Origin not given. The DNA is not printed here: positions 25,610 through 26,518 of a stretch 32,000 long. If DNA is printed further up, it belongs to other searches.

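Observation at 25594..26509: Terminase large subunit gene split by a putative self-splicing group I intron carrying a GIY-YIG homing endonuclease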

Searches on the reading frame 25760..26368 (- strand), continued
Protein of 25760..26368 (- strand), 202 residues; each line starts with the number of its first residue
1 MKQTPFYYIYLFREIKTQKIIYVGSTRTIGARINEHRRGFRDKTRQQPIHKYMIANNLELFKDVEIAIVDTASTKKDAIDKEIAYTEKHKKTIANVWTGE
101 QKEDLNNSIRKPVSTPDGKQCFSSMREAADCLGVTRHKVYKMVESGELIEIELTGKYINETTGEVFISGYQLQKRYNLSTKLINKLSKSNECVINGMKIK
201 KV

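Call 40: fold_search(model_id=the predicted structure, library=pdb)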
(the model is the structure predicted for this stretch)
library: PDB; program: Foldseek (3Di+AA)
matches with E <= 10: 194; with E <= 0.001: 0
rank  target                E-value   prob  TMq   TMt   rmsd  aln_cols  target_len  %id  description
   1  1yd6_C                2.3e-02  0.99  0.28  0.53   3.8        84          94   19  Crystal structure of the GIY-YIG N-terminal endonuclease domain of UvrC from Bacillus caldotenax (released 2005-03-01)
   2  1yd6_D                3.3e-02  0.99  0.27  0.51   3.6        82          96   22  Crystal structure of the GIY-YIG N-terminal endonuclease domain of UvrC from Bacillus caldotenax (released 2005-03-01)
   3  9u7u                  4.2e-02  0.99  0.31  0.26   5.0        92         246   20  5hmC specific restriction endonuclease Escherichia coli APEC O1 PD-T4-3 (released 2026-02-11)
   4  1yd6_B                4.2e-02  0.99  0.28  0.57   3.5        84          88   20  Crystal structure of the GIY-YIG N-terminal endonuclease domain of UvrC from Bacillus caldotenax (released 2005-03-01)
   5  9u7z                  4.2e-02  0.57  0.32  0.27  12.8       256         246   11  5hmC specific restriction endonuclease Escherichia coli APEC O1 PD-T4-3 in complex with 5-Hydroxymethyl-dCTP (released 2026-02-11)
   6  1yd5                  6.5e-02  0.97  0.27  0.53   3.8        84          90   15  Crystal structure of the GIY-YIG N-terminal endonuclease domain of UvrC from Thermotoga maritima: Point mutant N88A boun (released 2005-03-01)
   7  9u75_A                7.0e-02  0.99  0.32  0.27   4.8        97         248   18  5hmC specific restriction endonuclease Escherichia coli E. coli O157:H7 PD-T4-3 (released 2026-02-11)
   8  1yd6_A                7.9e-02  0.97  0.27  0.51   3.5        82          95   21  Crystal structure of the GIY-YIG N-terminal endonuclease domain of UvrC from Bacillus caldotenax (released 2005-03-01)
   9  1yd2                  8.9e-02  0.94  0.27  0.52   3.6        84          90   15  Crystal structure of the GIY-YIG N-terminal endonuclease domain of UvrC from Thermotoga maritima: Point mutant Y19F boun (released 2005-03-01)
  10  1yd3                  1.0e-01  0.93  0.27  0.52   3.6        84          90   18  Crystal structure of the GIY-YIG N-terminal endonuclease domain of UvrC from Thermotoga maritima: Point mutant Y43F boun (released 2005-03-01)
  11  1ycz                  1.2e-01  0.92  0.27  0.52   3.7        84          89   17  Crystal structure of the GIY-YIG N-terminal endonuclease domain of UvrC from Thermotoga maritima (released 2005-03-01)
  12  9u75_D                1.4e-01  0.87  0.32  0.27   9.2       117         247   16  5hmC specific restriction endonuclease Escherichia coli E. coli O157:H7 PD-T4-3 (released 2026-02-11)
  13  1yd4                  1.7e-01  0.91  0.27  0.54   3.5        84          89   14  Crystal structure of the GIY-YIG N-terminal endonuclease domain of UvrC from Thermotoga maritima: Point mutant Y29F boun (released 2005-03-01)
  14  3oqg_A                8.8e-01  0.23  0.23  0.26  13.1       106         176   19  Restriction endonuclease HPY188I in complex with substrate DNA (released 2010-10-20)
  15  6pgl_C                8.8e-01  0.03  0.13  0.12  19.2       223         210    9  Structure of Kluyveromyces marxianus Usb1 with uridine monophosphate (released 2019-12-11)
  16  1i3j_A                9.4e-01  0.77  0.20  0.40   5.0        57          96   19  CRYSTAL STRUCTURE OF THE DNA-BINDING DOMAIN OF INTRON ENDONUCLEASE I-TEVI WITH ITS SUBSTRATE (released 2001-07-13)
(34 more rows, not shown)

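Call 43: find_encoding_contigs(protein=P0122, flank=1500, max_places=1)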
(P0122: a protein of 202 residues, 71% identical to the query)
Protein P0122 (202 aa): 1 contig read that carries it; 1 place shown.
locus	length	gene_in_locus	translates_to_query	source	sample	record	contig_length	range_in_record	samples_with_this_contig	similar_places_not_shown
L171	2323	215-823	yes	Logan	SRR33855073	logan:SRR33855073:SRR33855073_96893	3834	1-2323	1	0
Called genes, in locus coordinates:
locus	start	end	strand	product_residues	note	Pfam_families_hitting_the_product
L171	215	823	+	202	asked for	PF01541:GIY-YIG, PF13338:AbiEi_4 (faint)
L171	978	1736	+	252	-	PF04466:Terminase_3, PF17288:Terminase_3C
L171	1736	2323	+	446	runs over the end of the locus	PF05133:SPP1_portal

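Call 44: find_encoding_contigs(protein=P0149, flank=1500, max_places=1)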
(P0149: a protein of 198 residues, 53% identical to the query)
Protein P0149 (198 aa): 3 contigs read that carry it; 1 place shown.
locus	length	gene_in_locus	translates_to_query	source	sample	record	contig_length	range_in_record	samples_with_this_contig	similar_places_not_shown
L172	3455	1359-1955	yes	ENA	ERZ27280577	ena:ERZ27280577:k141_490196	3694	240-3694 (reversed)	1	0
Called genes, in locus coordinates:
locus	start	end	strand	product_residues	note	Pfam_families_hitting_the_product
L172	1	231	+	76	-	?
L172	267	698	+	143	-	PF03592:Terminase_2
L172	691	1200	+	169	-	PF04466:Terminase_3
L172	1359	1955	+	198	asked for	PF01541:GIY-YIG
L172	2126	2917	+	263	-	PF04466:Terminase_3, PF17288:Terminase_3C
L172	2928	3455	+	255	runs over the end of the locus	?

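Call 45: find_encoding_contigs(protein=P0150, flank=1500, max_places=1)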
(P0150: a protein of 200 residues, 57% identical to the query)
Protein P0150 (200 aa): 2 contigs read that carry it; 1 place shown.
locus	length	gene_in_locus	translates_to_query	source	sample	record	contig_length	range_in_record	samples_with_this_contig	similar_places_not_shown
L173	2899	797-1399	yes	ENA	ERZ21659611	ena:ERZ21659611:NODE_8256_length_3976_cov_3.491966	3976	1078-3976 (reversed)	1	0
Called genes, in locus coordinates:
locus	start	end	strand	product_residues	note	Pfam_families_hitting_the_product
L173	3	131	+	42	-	?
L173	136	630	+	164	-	PF04466:Terminase_3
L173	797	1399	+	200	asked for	PF01541:GIY-YIG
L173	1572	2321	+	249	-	PF04466:Terminase_3, PF17289:Terminase_6C (faint), PF17288:Terminase_3C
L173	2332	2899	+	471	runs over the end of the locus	PF05133:SPP1_portal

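Call 61: search_dna_similar(query=window:25763-26368:-, collection=phages, mode=protein, max_rows=15, max_evalue=0.001)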
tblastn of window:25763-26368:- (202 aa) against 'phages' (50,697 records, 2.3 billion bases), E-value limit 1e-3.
Records with a match: 3; places in all: 3; records where one place covers at least 80% of the query: 0.
Best place of each record, by identity: <60% 3.
By first word of the organism name: Lactobacillus 2; Aeromonas 1.
By host as written in the record: - 2; Aeromonas salmonicida 1.
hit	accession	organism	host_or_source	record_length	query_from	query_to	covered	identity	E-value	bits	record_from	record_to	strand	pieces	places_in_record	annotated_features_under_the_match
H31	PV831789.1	Aeromonas phage AS1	Aeromonas salmonicida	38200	6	145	69%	35.2%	9e-14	75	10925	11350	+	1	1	hypothetical protein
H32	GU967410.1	Lactobacillus phage LBR48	-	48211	6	139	66%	34.6%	5e-16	81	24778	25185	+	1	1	putative endonuclase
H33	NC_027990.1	Lactobacillus phage LBR48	-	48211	6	139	66%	34.6%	5e-16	81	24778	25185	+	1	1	GIY-YIG nuclease family protein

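Call 63: get_annotated_region(hit=H33, flank=2500)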
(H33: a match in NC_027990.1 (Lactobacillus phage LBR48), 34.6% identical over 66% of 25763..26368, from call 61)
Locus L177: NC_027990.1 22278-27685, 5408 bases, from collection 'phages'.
description: Lactobacillus phage LBR48, complete genome.
organism: Lactobacillus phage LBR48 (NCBI taxid 755164)
taxonomy: Viruses; Duplodnaviria; Heunggongvirae; Uroviricota; Caudoviricetes; Anamdongvirus; Anamdongvirus LBR48
host: -; source: -; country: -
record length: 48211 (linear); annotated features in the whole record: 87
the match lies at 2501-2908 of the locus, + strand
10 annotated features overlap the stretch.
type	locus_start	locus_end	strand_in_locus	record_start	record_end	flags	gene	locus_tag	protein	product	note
CDS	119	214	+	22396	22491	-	-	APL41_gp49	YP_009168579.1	hypothetical protein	-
CDS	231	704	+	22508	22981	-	-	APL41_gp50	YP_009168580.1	hypothetical protein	-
CDS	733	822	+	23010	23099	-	-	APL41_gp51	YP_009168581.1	hypothetical protein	-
CDS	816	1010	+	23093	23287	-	-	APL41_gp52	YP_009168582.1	hypothetical protein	-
CDS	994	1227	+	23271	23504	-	-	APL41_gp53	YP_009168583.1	hypothetical protein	-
CDS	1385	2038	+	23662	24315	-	-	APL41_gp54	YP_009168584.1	terminase small subunit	-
CDS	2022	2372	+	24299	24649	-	-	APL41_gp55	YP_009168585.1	terminase large subunit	-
CDS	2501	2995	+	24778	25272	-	-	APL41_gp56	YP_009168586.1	GIY-YIG nuclease family protein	-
CDS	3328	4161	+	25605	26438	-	-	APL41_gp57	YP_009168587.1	terminase large subunit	-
CDS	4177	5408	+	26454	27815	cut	-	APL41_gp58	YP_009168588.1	portal protein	-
